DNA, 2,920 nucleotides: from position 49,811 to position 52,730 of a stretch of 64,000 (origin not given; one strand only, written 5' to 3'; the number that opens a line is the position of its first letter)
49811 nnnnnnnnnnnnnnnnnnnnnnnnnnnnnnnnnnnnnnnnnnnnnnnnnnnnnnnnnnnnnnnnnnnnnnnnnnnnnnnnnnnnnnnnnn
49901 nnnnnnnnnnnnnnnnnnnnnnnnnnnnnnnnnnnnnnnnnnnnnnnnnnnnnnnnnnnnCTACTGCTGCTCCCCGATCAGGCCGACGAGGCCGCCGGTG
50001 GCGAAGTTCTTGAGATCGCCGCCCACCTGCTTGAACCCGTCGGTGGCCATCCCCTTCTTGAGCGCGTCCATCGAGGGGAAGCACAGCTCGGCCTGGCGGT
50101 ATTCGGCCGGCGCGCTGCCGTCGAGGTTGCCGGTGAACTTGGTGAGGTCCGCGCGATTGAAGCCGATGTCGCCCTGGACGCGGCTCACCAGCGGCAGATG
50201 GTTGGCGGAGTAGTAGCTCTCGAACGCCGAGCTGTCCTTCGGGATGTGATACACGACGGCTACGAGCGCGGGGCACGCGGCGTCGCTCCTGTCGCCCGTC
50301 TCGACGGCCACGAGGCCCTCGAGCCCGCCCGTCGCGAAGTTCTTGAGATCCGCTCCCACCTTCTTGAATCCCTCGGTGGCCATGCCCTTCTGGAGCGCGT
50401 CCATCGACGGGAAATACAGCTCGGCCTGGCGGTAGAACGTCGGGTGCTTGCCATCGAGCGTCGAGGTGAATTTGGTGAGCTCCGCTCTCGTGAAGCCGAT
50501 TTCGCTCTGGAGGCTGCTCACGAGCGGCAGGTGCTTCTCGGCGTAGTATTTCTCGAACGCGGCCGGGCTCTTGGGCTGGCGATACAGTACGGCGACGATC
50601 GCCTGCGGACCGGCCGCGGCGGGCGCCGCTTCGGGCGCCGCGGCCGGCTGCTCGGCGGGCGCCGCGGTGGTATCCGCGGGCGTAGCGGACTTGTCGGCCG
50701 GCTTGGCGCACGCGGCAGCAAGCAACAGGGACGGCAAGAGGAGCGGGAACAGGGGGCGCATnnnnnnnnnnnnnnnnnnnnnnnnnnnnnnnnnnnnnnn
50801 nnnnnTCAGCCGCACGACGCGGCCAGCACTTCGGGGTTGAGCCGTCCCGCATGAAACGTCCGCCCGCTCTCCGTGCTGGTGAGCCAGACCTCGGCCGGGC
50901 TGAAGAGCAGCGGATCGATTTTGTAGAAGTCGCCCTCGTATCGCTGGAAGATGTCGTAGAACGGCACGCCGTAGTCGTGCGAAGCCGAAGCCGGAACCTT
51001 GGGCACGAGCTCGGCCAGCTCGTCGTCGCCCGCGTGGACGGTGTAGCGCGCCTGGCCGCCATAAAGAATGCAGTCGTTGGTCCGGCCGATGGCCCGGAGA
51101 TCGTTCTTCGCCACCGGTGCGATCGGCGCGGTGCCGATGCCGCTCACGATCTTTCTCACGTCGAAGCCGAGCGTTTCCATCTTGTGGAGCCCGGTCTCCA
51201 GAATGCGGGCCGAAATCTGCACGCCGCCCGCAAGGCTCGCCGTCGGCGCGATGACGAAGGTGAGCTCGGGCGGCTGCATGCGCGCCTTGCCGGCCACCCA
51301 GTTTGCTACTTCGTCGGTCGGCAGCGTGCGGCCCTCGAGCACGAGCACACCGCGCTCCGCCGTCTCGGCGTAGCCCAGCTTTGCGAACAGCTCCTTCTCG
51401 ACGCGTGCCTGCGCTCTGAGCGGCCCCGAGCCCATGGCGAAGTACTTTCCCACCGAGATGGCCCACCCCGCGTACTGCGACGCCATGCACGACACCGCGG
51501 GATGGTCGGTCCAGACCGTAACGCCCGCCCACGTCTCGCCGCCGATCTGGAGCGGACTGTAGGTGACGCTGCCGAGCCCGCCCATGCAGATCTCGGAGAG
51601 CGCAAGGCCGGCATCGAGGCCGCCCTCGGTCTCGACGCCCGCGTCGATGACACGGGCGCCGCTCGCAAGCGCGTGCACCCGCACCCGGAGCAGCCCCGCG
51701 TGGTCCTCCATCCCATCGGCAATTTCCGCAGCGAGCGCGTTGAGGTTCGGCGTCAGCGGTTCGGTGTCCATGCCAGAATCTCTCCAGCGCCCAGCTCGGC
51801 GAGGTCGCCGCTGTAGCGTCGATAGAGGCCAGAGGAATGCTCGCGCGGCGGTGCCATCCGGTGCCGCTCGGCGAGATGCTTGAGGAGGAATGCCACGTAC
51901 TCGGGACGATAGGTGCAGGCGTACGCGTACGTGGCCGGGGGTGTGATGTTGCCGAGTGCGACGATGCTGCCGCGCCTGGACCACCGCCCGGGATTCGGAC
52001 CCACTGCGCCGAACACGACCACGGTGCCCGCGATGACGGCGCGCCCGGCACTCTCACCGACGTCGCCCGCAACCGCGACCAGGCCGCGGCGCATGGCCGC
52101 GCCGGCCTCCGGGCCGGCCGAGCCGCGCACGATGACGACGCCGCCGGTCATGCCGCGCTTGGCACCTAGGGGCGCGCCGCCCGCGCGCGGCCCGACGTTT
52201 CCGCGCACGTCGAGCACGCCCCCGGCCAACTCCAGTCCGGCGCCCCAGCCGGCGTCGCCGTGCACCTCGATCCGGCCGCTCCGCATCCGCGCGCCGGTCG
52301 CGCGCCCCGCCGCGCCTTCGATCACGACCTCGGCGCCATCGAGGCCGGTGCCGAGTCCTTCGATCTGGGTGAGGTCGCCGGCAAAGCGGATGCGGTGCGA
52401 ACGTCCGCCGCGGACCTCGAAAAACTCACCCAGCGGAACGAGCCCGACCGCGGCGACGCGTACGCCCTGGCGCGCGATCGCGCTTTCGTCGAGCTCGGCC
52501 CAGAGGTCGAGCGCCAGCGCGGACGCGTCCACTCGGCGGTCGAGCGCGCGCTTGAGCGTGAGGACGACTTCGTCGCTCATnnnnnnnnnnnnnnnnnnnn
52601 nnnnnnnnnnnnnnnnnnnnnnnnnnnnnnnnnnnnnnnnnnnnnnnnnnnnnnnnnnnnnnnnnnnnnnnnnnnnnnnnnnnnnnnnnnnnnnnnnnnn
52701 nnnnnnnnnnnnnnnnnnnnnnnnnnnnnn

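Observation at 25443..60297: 35-kb contiguous C1 island: lanthanide-type methanol oxidation fused to a complete H4MPT/methanofuran formaldehyde-oxidation and cofactor-biosynthesis set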

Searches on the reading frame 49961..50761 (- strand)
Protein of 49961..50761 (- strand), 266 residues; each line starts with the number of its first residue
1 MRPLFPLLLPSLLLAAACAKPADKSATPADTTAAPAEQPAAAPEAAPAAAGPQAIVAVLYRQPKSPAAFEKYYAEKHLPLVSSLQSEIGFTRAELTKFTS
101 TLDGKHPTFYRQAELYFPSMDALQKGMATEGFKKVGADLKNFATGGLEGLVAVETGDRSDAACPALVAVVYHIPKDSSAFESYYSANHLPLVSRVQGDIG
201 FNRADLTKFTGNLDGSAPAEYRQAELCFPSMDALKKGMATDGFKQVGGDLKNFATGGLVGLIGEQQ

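Call 7: search_protein_families(library=ncbifam, proteins=[window:49961-50761:-], max_evalue=0.001)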
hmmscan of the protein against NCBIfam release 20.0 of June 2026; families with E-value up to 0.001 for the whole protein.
window:49961-50761:- (266 aa): 1 family
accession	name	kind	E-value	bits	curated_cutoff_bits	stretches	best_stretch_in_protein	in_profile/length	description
TIGR02118.1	TIGR02118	subfamily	8.6e-40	135.6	30.5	2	55-148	3-94/103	EthD family reductase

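Call 9: search_protein_families(library=pfam, proteins=[window:49961-50761:-], max_evalue=0.01)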
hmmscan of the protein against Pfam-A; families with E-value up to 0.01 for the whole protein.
window:49961-50761:- (266 aa): 1 family
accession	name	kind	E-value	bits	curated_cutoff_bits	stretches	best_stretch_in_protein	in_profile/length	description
PF07110.17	EthD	-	6.4e-22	79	22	2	62-144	2-94/96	EthD domain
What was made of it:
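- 49961..50761 (-): Exported tandem-EthD lipoprotein of unknown role. TIGR02118 and PF07110, two domains each (calls 7, 9).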

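Call 47: find_homologous_proteins(query=window:49961-50761:-, max_evalue=0.00001)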
Query window:49961-50761:- (266 aa): 1173 proteins with E <= 0.00001 among 8000 candidates; the best 120 are listed.
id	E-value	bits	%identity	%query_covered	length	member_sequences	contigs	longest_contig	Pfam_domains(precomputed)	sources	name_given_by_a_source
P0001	2.6e-170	583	100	100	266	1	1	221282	PF07110.18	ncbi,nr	ncbi:MAG TPA: EthD family reductase [Gemmatimonadales bacterium]|nr:EthD family reductase [Gemmatimo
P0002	4.7e-126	438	77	100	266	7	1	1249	PF07110.18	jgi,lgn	-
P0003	3.5e-122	425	74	100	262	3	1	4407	PF07110.18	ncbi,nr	ncbi:MAG TPA: EthD family reductase [Gemmatimonadales bacterium]|nr:EthD family reductase [Gemmatimo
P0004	1.8e-120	420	73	100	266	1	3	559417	PF07110.18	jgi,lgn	jgi:uncharacterized protein (TIGR02118 family)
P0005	2.5e-119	416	70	100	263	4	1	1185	PF07110.18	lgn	-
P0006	2.7e-119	416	73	100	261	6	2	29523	PF07110.18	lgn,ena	-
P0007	6.6e-119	415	74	98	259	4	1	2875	PF07110.18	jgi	jgi:uncharacterized protein (TIGR02118 family)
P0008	1.4e-118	413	72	100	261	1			PF07110.18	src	-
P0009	2.9e-118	412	71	98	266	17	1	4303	PF07110.18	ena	-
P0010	5.6e-118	411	74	98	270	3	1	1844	PF07110.18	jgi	jgi:uncharacterized protein (TIGR02118 family)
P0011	2.8e-117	409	72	100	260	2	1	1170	PF07110.18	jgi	-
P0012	3.2e-117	409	72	100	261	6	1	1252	PF07110.18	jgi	jgi:uncharacterized protein (TIGR02118 family)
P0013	3.9e-117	409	73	100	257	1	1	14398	PF07110.18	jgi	jgi:uncharacterized protein (TIGR02118 family)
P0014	4.1e-117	409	71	100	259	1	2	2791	PF07110.18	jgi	jgi:uncharacterized protein (TIGR02118 family)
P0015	5.2e-117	408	71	100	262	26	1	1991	PF07110.18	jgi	jgi:uncharacterized protein (TIGR02118 family)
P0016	5.5e-117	408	73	100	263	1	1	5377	PF07110.18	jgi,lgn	-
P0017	5.6e-117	408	72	98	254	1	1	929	PF07110.18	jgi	jgi:uncharacterized protein (TIGR02118 family)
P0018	1.1e-116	407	71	100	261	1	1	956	PF07110.18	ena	-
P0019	3.0e-116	406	73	100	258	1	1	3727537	PF07110.18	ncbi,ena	-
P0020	3.7e-116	406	71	100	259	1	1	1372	PF07110.18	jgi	jgi:uncharacterized protein (TIGR02118 family)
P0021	5.8e-116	405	72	98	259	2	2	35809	PF07110.18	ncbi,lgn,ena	-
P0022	6.4e-116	405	71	100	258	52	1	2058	PF07110.18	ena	-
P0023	8.1e-116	404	71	100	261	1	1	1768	PF07110.18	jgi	-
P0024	8.5e-116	404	72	100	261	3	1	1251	PF07110.18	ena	-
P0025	1.4e-115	404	71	100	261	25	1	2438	PF07110.18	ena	-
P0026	3.4e-115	402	71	100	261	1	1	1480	PF07110.18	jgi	jgi:uncharacterized protein (TIGR02118 family)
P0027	2.2e-114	400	72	98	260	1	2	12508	PF07110.18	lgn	-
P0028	3.7e-114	399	72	100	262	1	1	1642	PF07110.18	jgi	jgi:uncharacterized protein (TIGR02118 family)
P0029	4.0e-114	399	71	100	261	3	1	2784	PF07110.18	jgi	jgi:uncharacterized protein (TIGR02118 family)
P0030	7.5e-114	398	72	98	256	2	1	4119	PF07110.18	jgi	jgi:uncharacterized protein (TIGR02118 family)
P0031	7.6e-114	398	73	96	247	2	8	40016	PF07110.18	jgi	jgi:uncharacterized protein (TIGR02118 family)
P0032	1.0e-113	398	70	100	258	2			PF07110.18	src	-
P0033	1.3e-113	397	76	80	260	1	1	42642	PF07110.18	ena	-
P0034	1.4e-113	397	77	80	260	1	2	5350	PF07110.18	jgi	jgi:uncharacterized protein (TIGR02118 family)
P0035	3.5e-113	396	71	98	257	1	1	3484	PF07110.18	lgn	-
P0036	4.2e-113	396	71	100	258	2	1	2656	PF07110.18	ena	-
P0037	4.5e-113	395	69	100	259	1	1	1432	PF07110.18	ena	-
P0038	5.6e-113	395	69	100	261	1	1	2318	PF07110.18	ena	-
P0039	6.1e-113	395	70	100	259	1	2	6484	PF07110.18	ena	-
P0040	9.9e-113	394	70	98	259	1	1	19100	PF07110.18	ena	-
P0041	1.2e-112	394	71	100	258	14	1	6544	PF07110.18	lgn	-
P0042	1.2e-112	394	70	98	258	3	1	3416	PF07110.18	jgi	-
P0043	2.9e-112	393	70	100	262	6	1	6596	PF07110.18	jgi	jgi:uncharacterized protein (TIGR02118 family)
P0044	4.3e-112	392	72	98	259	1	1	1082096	PF07110.18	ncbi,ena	-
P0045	4.4e-112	392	69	100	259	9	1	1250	PF07110.18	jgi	jgi:uncharacterized protein (TIGR02118 family)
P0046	5.5e-112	392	77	81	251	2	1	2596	PF07110.18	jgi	jgi:uncharacterized protein (TIGR02118 family)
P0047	6.4e-112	392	71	100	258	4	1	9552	PF07110.18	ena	-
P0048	8.3e-112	391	68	100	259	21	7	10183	PF07110.18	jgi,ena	jgi:uncharacterized protein (TIGR02118 family)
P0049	8.5e-112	391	72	98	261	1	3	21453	PF07110.18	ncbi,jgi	ncbi:MAG TPA: EthD family reductase [Gemmatimonadales bacterium]|jgi:uncharacterized protein (TIGR02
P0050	1.5e-111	390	69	97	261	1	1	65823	PF07110.18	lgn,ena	-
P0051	1.5e-111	390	69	100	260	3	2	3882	PF07110.18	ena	-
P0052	1.7e-111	390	68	100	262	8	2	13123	PF07110.18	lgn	-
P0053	1.8e-111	390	67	100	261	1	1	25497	PF07110.18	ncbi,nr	ncbi:MAG TPA: EthD family reductase [Gemmatimonadales bacterium]|nr:EthD family reductase [Gemmatimo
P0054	2.0e-111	390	68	100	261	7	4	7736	PF07110.18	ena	-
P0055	2.3e-111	390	69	98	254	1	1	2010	PF07110.18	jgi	-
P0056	3.7e-111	389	69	100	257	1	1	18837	PF07110.18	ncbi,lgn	-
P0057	4.0e-111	389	68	100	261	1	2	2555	PF07110.18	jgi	jgi:uncharacterized protein (TIGR02118 family)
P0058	4.9e-111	389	68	100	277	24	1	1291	PF07110.18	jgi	jgi:uncharacterized protein (TIGR02118 family)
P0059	5.3e-111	389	68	100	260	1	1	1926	PF07110.18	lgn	-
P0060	1.5e-110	387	68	100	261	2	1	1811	PF07110.18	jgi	jgi:uncharacterized protein (TIGR02118 family)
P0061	1.9e-110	387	68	100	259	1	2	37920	PF07110.18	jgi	jgi:uncharacterized protein (TIGR02118 family)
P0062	2.9e-110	386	73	80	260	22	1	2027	PF07110.18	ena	-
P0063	3.0e-110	386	70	100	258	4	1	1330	PF07110.18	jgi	jgi:uncharacterized protein (TIGR02118 family)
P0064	3.8e-110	386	66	100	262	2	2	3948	PF07110.18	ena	-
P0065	3.9e-110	386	68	100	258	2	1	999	PF07110.18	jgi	jgi:uncharacterized protein (TIGR02118 family)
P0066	4.0e-110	386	70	98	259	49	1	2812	PF07110.18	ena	-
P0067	7.0e-110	385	70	100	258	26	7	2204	PF07110.18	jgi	jgi:uncharacterized protein (TIGR02118 family)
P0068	7.1e-110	385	66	100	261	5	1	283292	PF07110.18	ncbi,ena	-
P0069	7.3e-110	385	71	97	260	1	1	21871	PF07110.18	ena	-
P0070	8.1e-110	385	68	100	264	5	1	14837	PF07110.18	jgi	jgi:uncharacterized protein (TIGR02118 family)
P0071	1.0e-109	384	70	97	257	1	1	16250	PF07110.18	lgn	-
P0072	1.3e-109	384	67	100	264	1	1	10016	PF07110.18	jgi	jgi:uncharacterized protein (TIGR02118 family)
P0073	3.2e-109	383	68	100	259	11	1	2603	PF07110.18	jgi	jgi:uncharacterized protein (TIGR02118 family)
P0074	3.2e-109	383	70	100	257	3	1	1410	PF07110.18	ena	-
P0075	3.8e-109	383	76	80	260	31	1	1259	PF07110.18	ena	-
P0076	6.0e-109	382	75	80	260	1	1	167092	PF07110.18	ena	-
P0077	6.8e-109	382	71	100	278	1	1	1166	PF07110.18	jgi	jgi:uncharacterized protein (TIGR02118 family)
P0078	7.2e-109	382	75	80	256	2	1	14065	PF07110.18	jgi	jgi:uncharacterized protein (TIGR02118 family)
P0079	1.0e-108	381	69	98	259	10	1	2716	PF07110.18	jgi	jgi:uncharacterized protein (TIGR02118 family)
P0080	1.5e-108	381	68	100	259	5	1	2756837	PF07110.18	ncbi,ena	-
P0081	1.6e-108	380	69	97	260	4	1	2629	PF07110.18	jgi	jgi:uncharacterized protein (TIGR02118 family)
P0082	3.2e-108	380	74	80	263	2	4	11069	PF07110.18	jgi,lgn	jgi:uncharacterized protein (TIGR02118 family)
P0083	3.2e-108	380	67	100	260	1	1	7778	PF07110.18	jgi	jgi:uncharacterized protein (TIGR02118 family)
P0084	3.7e-108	379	67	100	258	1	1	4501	PF07110.18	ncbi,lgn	-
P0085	5.6e-108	379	67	100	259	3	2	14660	PF07110.18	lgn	-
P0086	6.1e-108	379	68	100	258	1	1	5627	PF07110.18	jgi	jgi:uncharacterized protein (TIGR02118 family)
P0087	6.7e-108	378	67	100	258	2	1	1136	PF07110.18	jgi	jgi:uncharacterized protein (TIGR02118 family)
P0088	8.0e-108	378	72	98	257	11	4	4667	PF07110.18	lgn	-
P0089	9.4e-108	378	68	100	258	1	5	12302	PF07110.18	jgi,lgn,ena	jgi:uncharacterized protein (TIGR02118 family)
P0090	1.2e-107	378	68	100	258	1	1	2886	PF07110.18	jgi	jgi:uncharacterized protein (TIGR02118 family)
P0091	1.4e-107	377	68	100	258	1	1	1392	PF07110.18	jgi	jgi:uncharacterized protein (TIGR02118 family)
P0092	1.5e-107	377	68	100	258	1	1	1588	PF07110.18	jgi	-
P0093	1.7e-107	377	70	100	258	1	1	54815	PF07110.18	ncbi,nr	ncbi:MAG TPA: EthD family reductase [Gemmatimonadales bacterium]|nr:EthD family reductase [Gemmatimo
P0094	2.2e-107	377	68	100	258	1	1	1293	PF07110.18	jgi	-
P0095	3.0e-107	376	68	100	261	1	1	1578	PF07110.18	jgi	jgi:uncharacterized protein (TIGR02118 family)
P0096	3.5e-107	376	68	100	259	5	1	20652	PF07110.18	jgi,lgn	jgi:uncharacterized protein (TIGR02118 family)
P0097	3.6e-107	376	70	97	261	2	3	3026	PF07110.18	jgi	jgi:uncharacterized protein (TIGR02118 family)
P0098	4.5e-107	376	68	100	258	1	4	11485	PF07110.18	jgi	jgi:uncharacterized protein (TIGR02118 family)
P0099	6.0e-107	375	68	100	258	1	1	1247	PF07110.18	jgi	-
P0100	8.5e-107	375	68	100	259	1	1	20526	PF07110.18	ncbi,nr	ncbi:MAG TPA: EthD family reductase [Gemmatimonadales bacterium]|nr:EthD family reductase [Gemmatimo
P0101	1.1e-106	374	67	100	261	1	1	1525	PF07110.18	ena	-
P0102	1.3e-106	374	72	80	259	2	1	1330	PF07110.18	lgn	-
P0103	1.6e-106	374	67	100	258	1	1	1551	PF07110.18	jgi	jgi:uncharacterized protein (TIGR02118 family)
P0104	4.2e-106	373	65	100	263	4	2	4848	PF07110.18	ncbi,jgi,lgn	jgi:uncharacterized protein (TIGR02118 family)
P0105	6.1e-106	372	68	100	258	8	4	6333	PF07110.18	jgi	jgi:uncharacterized protein (TIGR02118 family)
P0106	8.6e-106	372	68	97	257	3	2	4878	PF07110.18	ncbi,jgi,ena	-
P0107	9.1e-106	372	67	100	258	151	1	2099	PF07110.18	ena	-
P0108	9.6e-106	371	68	97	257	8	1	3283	PF07110.18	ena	-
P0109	1.3e-105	371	67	98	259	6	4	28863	PF07110.18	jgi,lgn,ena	-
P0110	1.5e-105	371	68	100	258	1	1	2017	PF07110.18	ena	-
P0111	1.6e-105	371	66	100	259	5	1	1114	PF07110.18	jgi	-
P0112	1.8e-105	371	68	100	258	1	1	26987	PF07110.18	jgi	jgi:uncharacterized protein (TIGR02118 family)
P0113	2.2e-105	370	67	100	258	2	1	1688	PF07110.18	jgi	jgi:uncharacterized protein (TIGR02118 family)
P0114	2.9e-105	370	67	100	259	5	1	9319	PF07110.18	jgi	jgi:uncharacterized protein (TIGR02118 family)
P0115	3.7e-105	370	66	97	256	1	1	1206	PF07110.18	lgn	-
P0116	5.1e-105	369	67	97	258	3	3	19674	PF07110.18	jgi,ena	jgi:uncharacterized protein (TIGR02118 family)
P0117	5.4e-105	369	66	100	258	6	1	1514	PF07110.18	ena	-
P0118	6.0e-105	369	69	97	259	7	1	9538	PF07110.18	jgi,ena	jgi:uncharacterized protein (TIGR02118 family)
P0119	6.6e-105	369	67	100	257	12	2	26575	PF07110.18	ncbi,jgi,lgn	-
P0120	6.7e-105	369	67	98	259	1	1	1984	PF07110.18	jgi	-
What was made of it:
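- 49961..50761 (-): A 100%-identical NCBI protein comes from a Gemmatimonadales MAG (call 47).
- Origin: the tandem-EthD protein is 100% identical to an NCBI protein of a Gemmatimonadales MAG on a 221-kb contig (call 47).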

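Call 48: find_encoding_contigs(protein=P0001, flank=10000, max_places=3)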
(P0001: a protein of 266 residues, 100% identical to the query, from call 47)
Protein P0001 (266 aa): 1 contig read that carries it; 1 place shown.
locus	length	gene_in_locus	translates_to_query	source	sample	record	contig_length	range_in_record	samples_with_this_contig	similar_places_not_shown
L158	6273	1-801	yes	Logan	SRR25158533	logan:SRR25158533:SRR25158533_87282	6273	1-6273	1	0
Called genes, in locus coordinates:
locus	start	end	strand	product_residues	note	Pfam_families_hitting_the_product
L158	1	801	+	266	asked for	PF07110:EthD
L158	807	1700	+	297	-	PF14397:ATPgrasp_ST (faint), PF02655:ATP-grasp_3 (weak), PF02955:GSH-S_ATP, PF08443:RimK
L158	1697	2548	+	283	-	PF01874:CitG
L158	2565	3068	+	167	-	PF01242:PTPS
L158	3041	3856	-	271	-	PF00977:His_biosynth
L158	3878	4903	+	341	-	PF01968:Hydantoinase_A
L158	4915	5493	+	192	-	PF00696:AA_kinase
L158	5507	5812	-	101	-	-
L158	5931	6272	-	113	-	?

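Call 56: search_solved_structures(query=window:49961-50761:-, max_evalue=1)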
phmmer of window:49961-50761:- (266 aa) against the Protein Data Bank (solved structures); distinct sequences matched with E-value up to 1: 4.
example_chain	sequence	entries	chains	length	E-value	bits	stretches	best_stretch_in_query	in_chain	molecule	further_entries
2ftr_A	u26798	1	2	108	3.9e-07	33.5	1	57-147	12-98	BH0200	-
4cja_A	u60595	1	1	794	3.8e-05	27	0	196-251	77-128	BURRH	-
4cj9_A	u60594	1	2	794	0.00011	25.5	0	196-251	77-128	BURRH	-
11fg_A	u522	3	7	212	0.26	14.5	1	17-113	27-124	Capsid Decorator gp77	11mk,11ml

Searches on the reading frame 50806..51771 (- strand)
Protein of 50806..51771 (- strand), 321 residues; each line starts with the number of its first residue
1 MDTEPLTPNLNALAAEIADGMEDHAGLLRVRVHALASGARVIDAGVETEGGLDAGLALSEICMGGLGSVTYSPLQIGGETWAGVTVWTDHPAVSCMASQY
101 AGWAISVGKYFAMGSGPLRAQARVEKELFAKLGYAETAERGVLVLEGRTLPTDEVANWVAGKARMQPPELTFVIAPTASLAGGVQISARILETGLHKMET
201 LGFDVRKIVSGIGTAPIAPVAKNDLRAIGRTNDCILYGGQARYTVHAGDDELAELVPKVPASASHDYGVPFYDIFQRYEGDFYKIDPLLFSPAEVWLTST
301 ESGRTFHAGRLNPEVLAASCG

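Call 7: search_protein_families(library=ncbifam, proteins=[window:50806-51771:-], max_evalue=0.001)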
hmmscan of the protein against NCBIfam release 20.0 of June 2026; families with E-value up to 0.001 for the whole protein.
window:50806-51771:- (321 aa): 1 family
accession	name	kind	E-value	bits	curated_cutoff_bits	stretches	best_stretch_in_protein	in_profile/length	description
TIGR03120.1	one_C_mch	equivalog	2.3e-122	408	228.8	1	10-320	2-312/313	methenyltetrahydromethanopterin cyclohydrolase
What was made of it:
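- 50806..51771 (-): mch, methenyl-H4MPT cyclohydrolase. TIGR03120 at 408 bits, above the cutoff of 229 (call 7)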

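Call 23: find_related_loci(query=window:50806-51771:-, collection=metagenome_contigs, flank=10000)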
Query window:50806-51771:- (321 aa) in metagenome_contigs; peptide patterns used: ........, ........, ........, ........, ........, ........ (x = any residue, [..] = any of these).
600 stretches matched a pattern (row limit reached: there are more); 586 encode a relative of the query (tblastn E <= 1e-3); the best 80 are kept; 80 distinct loci.
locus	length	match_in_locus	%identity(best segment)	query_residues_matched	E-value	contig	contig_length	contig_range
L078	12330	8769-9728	84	1-320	2e-180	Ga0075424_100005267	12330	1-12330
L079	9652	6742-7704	83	1-320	2e-177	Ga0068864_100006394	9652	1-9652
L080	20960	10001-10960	83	1-320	3e-177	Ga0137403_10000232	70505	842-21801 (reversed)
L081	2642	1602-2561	82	1-320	0e+0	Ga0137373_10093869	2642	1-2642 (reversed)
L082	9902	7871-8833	82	1-320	1e-175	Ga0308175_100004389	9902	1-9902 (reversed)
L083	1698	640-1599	79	1-320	0e+0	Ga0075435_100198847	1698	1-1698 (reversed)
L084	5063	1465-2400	82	9-320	5e-177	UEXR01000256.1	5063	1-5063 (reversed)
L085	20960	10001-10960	82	1-320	2e-173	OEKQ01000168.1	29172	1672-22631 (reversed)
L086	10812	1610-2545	82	9-320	9e-173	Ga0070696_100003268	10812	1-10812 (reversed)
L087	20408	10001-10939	81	8-320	2e-170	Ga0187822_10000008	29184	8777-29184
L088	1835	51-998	80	3-320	0e+0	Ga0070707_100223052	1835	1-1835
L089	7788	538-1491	78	1-320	2e-169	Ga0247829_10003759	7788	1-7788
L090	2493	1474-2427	78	1-319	4e-179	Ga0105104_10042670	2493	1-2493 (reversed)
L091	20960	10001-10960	76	1-319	8e-165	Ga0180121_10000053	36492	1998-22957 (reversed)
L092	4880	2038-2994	78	1-319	2e-168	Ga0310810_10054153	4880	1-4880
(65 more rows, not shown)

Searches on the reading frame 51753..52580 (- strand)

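Call 7: search_protein_families(library=ncbifam, proteins=[window:51753-52580:-], max_evalue=0.001)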
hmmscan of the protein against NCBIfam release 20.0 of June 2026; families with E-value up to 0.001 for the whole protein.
window:51753-52580:- (275 aa): 2 families
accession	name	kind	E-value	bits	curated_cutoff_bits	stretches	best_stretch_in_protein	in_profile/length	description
TIGR03122.1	one_C_dehyd_C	equivalog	2.3e-51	174.6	130.65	1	5-269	1-259/260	formylmethanofuran dehydrogenase subunit C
NF042910.1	FMH_DH_FwdC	exception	4.6e-28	98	340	1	4-213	1-212/271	tungsten-dependent formylmethanofuran dehydrogenase subunit FwdC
